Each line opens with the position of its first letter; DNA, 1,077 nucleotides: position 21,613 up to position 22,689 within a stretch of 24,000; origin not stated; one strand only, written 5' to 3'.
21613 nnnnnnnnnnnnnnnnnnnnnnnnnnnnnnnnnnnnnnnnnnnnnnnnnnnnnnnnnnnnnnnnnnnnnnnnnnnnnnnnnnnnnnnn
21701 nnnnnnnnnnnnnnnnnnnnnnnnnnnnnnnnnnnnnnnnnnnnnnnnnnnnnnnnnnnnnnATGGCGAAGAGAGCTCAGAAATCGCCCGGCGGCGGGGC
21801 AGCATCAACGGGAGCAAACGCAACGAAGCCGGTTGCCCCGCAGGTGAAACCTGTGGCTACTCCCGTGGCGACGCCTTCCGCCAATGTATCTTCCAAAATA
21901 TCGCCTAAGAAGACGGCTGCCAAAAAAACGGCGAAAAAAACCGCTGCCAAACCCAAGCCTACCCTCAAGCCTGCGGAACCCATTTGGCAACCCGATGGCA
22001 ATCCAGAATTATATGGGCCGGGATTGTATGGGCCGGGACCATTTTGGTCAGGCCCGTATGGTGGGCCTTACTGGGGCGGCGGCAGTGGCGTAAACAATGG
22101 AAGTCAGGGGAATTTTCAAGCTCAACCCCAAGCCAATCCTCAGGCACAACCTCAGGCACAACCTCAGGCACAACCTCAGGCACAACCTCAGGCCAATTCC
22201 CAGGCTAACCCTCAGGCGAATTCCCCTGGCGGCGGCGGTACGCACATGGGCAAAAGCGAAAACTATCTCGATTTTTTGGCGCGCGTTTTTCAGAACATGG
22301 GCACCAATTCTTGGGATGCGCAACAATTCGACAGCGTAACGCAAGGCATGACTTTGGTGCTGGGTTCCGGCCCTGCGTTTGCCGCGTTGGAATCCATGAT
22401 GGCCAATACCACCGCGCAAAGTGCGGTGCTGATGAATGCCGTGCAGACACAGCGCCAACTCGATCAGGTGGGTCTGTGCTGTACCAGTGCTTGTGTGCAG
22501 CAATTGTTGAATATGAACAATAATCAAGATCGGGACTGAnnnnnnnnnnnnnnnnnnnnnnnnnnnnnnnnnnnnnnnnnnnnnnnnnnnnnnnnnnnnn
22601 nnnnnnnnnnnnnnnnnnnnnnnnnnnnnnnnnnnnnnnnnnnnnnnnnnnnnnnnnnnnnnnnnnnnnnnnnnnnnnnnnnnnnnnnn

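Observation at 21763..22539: Multidomain Reb protein: histone-H1-like Lys/Ala tail, Gly/Pro/Tyr/Trp-rich segment, (QAQP)n linker and a cysteine-bearing RebB-like domain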

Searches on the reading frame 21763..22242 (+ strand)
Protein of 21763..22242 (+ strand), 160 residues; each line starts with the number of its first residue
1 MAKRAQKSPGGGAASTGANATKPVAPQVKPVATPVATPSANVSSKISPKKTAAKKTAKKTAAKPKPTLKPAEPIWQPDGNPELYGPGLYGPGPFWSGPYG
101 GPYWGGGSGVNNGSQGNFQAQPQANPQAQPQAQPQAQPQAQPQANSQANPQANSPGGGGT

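Call 91: search_solved_structures(query=window:21763-22242:+, max_evalue=1)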
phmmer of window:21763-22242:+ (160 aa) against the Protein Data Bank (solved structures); distinct sequences matched with E-value up to 1: 13.
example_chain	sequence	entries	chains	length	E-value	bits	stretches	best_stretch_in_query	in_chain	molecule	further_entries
7v05_X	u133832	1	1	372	2e-07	34.9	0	117-158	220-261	Circumsporozoite protein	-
8ek1_P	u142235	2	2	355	2.7e-07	34.4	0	117-158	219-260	Circumsporozoite protein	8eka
9ygf_G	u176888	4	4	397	5.6e-07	33.4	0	117-158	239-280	Circumsporozoite protein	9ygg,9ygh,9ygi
6mb3_E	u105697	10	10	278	0.0025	21.5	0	120-158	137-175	Plasmodium falciparum recombinant shortened CSP | circumsporozoite protein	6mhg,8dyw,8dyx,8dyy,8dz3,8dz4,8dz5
8eh5_G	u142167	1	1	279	0.0026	21.5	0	120-158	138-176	Circumsporozoite protein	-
9cca_G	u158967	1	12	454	0.013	19.2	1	118-153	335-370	Circumsporozoite protein,Pyridoxal 5'-phosphate synthase subunit PDX2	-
8dyt_I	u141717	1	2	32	0.09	16.4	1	122-152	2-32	Circumsporozoite protein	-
9cca_A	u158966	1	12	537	0.3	14.7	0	121-153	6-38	Circumsporozoite protein,Pyridoxal 5'-phosphate synthase subunit Pdx1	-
6wg1_C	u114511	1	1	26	0.32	14.6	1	122-144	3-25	NPNA6 peptide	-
8q94_B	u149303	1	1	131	0.47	14.1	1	46-111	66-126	Nanobody Ma3B12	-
7olz_C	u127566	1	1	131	0.63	13.7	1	39-111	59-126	Nanobody Re5D06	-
9nkz_A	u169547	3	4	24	0.68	13.6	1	120-141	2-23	Circumsporozoite protein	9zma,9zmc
7on5_A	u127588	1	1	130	0.82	13.3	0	39-111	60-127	Nanobody Re5D06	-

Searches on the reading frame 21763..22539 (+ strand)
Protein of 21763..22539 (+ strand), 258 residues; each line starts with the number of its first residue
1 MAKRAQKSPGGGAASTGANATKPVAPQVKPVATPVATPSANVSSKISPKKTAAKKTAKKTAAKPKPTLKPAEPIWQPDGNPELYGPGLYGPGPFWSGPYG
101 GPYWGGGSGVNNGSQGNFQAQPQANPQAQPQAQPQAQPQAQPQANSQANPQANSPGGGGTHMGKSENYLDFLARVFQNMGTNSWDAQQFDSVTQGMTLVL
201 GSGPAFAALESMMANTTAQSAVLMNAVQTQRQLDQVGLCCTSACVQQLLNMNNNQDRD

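Call 4: search_protein_families(library=pfam, proteins=[window:21763-22539:+], max_evalue=1)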
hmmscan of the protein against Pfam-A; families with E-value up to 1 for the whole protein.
window:21763-22539:+ (258 aa): 1 family
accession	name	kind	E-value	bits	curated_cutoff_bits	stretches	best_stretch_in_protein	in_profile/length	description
PF11747.13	RebB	-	3.6e-08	33.8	24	1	190-252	3-65/68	Killing trait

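Call 5: find_homologous_proteins(query=window:21763-22539:+)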
Query window:21763-22539:+ (258 aa): 53 proteins with E <= 0.001 among 8000 candidates.
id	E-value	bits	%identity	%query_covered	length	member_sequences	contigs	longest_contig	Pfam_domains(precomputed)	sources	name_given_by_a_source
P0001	6.6e-78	280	61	100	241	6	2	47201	PF11747.14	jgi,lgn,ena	jgi:hypothetical protein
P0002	7.7e-54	201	86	40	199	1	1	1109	PF11747.14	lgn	-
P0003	2.9e-51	193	83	37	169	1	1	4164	-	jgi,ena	-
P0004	5.5e-51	192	80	45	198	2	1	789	PF11747.14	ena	-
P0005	1.0e-45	174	83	40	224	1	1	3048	PF11747.14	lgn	-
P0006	1.9e-45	174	42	100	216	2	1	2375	PF11747.14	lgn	-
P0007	5.5e-44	169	80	36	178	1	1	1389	PF11747.14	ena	-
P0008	9.9e-44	168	70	46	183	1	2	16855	-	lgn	-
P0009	1.1e-43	168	80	38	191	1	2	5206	PF11747.14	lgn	-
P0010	1.5e-43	167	72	45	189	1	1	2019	PF11747.14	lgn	-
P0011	7.3e-43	165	80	39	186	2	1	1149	PF11747.14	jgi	-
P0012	1.6e-42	164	64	52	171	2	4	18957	PF11747.14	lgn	-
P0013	7.7e-42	162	73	42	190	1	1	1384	PF11747.14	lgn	-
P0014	1.2e-40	158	73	36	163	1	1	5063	PF11747.14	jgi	-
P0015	3.2e-40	156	72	38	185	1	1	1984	PF11747.14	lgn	-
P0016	1.6e-39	154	73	38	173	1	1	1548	PF11747.14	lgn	-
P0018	2.8e-35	140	60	44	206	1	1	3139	PF11747.14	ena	-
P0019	3.1e-35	140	54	54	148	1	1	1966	PF11747.14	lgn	-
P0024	7.5e-35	139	65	41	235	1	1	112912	-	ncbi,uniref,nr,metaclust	ncbi:hypothetical protein [Magnetovibrio blakemorei]|uniref:Uncharacterized protein n=1 Tax=Magnetov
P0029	3.9e-34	136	65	40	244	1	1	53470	PF11747.14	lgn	-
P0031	8.1e-34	135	74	37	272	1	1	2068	PF11747.14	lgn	-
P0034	6.2e-33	133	64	38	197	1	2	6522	PF11747.14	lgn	-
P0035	7.8e-33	132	65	38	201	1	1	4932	PF11747.14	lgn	-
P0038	6.6e-32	129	61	38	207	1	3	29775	PF11747.14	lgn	-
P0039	1.4e-31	128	53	48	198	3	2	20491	PF11747.14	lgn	-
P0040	5.1e-31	126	62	36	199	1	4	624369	PF11747.14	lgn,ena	-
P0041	5.5e-30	123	63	36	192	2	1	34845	PF11747.14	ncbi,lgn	-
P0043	1.9e-29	121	61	38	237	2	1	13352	PF11747.14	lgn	-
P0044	2.7e-29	121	59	40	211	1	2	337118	PF11747.14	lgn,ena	-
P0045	1.9e-28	118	63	36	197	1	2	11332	PF11747.14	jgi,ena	-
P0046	6.0e-28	116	54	47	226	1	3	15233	PF11747.14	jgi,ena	-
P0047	1.1e-27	115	61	38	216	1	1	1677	PF11747.14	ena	-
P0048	1.6e-26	111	39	79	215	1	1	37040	PF11747.14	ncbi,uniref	ncbi:hypothetical protein V5T82_17665 [Magnetovibrio sp. PR-2]|uniref:hypothetical protein n=1 Tax=M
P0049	2.3e-26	111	58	37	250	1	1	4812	PF11747.14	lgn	-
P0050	6.6e-26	110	50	47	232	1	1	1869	PF11747.14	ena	-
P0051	2.7e-25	107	60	38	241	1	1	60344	PF11747.14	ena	-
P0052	1.6e-23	102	56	37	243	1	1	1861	PF11747.14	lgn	-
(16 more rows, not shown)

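Call 6: find_encoding_contigs(protein=window:21763-22539:+, flank=10000, max_places=6)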
Protein window:21763-22539:+ (258 aa): no gene with exactly this product is on record in the collection.

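Call 9: find_encoding_contigs(protein=P0001, flank=10000, max_places=3)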
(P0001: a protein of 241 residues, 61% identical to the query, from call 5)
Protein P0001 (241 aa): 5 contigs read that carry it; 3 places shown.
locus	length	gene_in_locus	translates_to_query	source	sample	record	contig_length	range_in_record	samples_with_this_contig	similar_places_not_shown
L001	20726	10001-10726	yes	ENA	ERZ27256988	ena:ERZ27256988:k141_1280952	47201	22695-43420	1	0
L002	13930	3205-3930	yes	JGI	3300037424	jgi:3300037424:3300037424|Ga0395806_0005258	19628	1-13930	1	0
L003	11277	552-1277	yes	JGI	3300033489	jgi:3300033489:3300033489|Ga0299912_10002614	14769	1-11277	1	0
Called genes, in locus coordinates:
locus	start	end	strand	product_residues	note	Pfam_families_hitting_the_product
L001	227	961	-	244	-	PF01728:FtsJ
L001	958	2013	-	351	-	PF02541:Ppx-GppA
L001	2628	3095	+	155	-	-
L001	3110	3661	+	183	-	-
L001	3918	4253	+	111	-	PF13744:HTH_37, PF01381:HTH_3 (weak)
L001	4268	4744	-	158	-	PF00571:CBS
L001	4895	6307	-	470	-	PF00120:Gln-synt_C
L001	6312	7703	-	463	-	PF00202:Aminotran_3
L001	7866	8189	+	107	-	PF11747:RebB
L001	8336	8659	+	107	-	PF11747:RebB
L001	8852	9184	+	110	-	PF11747:RebB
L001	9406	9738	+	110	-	PF11747:RebB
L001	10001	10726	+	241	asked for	PF11747:RebB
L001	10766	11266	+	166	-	-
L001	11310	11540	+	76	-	PF11747:RebB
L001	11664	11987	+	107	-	PF11747:RebB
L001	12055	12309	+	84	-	PF11747:RebB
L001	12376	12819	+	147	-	-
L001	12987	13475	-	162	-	PF04542:Sigma70_r2, PF07638:Sigma70_ECF, PF08281:Sigma70_r4_2, PF04545:Sigma70_r4 (faint)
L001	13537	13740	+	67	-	-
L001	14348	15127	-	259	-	-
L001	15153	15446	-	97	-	-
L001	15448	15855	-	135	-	-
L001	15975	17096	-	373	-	PF13477:Glyco_trans_4_2, PF20706:GT4-conflict (weak), PF00534:Glycos_transf_1, PF13692:Glyco_trans_1_4, PF13524:Glyco_trans_1_2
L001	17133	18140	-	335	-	PF01073:3Beta_HSD, PF01370:Epimerase, PF02719:Polysacc_synt_2, PF04321:RmlD_sub_bind, PF13460:NAD_binding_10 (weak), PF16363:GDP_Man_Dehyd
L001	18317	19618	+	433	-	PF01053:Cys_Met_Meta_PP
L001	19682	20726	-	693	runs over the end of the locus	PF00072:Response_reg, PF00989:PAS (weak), PF08447:PAS_3, PF13426:PAS_9 (faint), PF00990:GGDEF, PF00563:EAL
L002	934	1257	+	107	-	PF11747:RebB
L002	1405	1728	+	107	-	PF11747:RebB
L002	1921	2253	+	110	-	PF11747:RebB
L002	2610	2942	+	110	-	PF11747:RebB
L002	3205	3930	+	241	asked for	PF11747:RebB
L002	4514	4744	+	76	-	PF11747:RebB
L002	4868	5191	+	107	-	PF11747:RebB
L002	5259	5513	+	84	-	PF11747:RebB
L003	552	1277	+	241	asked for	PF11747:RebB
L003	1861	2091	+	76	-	PF11747:RebB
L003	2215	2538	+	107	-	PF11747:RebB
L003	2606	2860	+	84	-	PF11747:RebB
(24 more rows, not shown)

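Call 37: predict_structure(alignment_id=A1)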
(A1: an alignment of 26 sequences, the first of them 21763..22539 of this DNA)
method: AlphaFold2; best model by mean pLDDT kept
length: 258 residues; sequences in the alignment: 26
mean_pLDDT: 54.3   pTM: 0.22
mean pLDDT of the five models: 54.3, 53.0, 52.7, 50.8, 49.0
residues with pLDDT >= 90: 0; 70-90: 34; 50-70: 118; < 50: 106
segments of 3 or more residues with pLDDT < 50: 42-44, 47-52, 56-62, 91-98, 103-136, 138-141, 143-148, 152-154, 156-159, 217-226
pLDDT, mean of each block of 10 residues (from residue 1): 53 52 56 52 48 47 58 61 50 45 45 39 43 44 45 48 64 81 76 67 54 50 49 55 67 61
secondary structure, 60 per line:
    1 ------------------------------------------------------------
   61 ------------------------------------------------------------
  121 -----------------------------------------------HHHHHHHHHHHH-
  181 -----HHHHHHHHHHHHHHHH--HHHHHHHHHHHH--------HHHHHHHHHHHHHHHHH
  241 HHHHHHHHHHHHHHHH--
elements in order: H168-179 H186-201 H204-215 H224-256

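Call 64: find_encoding_contigs(protein=P0024, flank=8000, max_places=1)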
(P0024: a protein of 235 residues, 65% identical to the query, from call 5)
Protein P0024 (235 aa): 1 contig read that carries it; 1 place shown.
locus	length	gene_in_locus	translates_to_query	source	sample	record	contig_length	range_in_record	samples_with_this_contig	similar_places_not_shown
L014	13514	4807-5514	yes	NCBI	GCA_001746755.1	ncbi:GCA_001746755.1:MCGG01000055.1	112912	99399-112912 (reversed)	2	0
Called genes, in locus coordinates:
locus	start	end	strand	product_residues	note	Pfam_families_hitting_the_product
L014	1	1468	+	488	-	PF17910:FeoB_Cyto (weak), PF07670:Gate, PF07664:FeoB_C, PF07670:Gate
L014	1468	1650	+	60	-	PF12669:FeoB_associated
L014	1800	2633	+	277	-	PF00691:OmpA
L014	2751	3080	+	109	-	PF02694:UPF0060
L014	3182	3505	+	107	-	PF11747:RebB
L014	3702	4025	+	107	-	PF11747:RebB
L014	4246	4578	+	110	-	PF11747:RebB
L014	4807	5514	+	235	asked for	-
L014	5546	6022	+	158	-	-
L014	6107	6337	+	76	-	PF11747:RebB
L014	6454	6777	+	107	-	PF11747:RebB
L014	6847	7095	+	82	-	PF11747:RebB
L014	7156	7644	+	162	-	-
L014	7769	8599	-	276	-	PF04542:Sigma70_r2, PF07638:Sigma70_ECF (weak), PF08281:Sigma70_r4_2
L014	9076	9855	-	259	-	-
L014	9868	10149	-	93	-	-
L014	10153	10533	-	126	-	-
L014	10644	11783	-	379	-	PF13477:Glyco_trans_4_2, PF13579:Glyco_trans_4_4 (weak), PF20706:GT4-conflict, PF00534:Glycos_transf_1, PF13692:Glyco_trans_1_4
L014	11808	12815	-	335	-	PF01073:3Beta_HSD, PF01370:Epimerase, PF02719:Polysacc_synt_2, PF04321:RmlD_sub_bind, PF08659:KR (faint), PF13460:NAD_binding_10 (weak), PF16363:GDP_Man_Dehyd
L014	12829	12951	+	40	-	-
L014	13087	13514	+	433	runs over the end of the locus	PF01053:Cys_Met_Meta_PP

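Call 74: search_protein_families(library=ncbifam, proteins=[window:21763-22539:+, L001:12376-12819:+], max_evalue=1)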
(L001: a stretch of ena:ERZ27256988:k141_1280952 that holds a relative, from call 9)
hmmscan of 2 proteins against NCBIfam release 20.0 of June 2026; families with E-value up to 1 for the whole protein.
window:21763-22539:+ (258 aa): 1 family
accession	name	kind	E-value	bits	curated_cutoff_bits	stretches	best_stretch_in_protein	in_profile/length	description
NF011524.0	PRK14963.1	equivalog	0.88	8.5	601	0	9-148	514-607/647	DNA polymerase III subunits gamma and tau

L001:12376-12819:+ (147 aa): 1 family
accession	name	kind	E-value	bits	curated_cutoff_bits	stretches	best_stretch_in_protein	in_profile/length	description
NF006991.0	PRK09456.1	equivalog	0.05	13.3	295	1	56-111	138-193/199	glucose-1-phosphatase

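Call 95: search_protein_families(library=pfam, alignment_id=A1, max_evalue=0.1)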
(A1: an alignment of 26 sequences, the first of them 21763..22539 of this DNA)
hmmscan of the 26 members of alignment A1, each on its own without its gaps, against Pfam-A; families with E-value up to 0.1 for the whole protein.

A. member 1, window:21763-22539:+ (258 aa): 1 family
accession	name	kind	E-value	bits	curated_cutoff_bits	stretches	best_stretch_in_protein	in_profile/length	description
PF11747.13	RebB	-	3.6e-08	33.8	24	1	190-252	3-65/68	Killing trait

B. families by the number of members that match (of 26 scanned): 9 families
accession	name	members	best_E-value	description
PF11747.13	RebB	26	3.6e-08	Killing trait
PF11593.13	Med3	1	0.0057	Mediator complex subunit 3 fungal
PF11719.13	Drc1-Sld2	1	0.019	DNA replication and checkpoint protein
PF15745.10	AP1AR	1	0.052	AP-1 complex-associated regulatory protein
PF15550.11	Draxin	1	0.052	Draxin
PF11787.13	Aft1_HRR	1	0.07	Aft1 HRR domain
PF14362.11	DUF4407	1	0.077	Domain of unknown function (DUF4407)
PF06390.17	NESP55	1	0.083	Neuroendocrine-specific golgi protein P55 (NESP55)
PF09747.14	CCD97-like_C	1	0.084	Coiled-coil domain containing protein 97-like, C-terminal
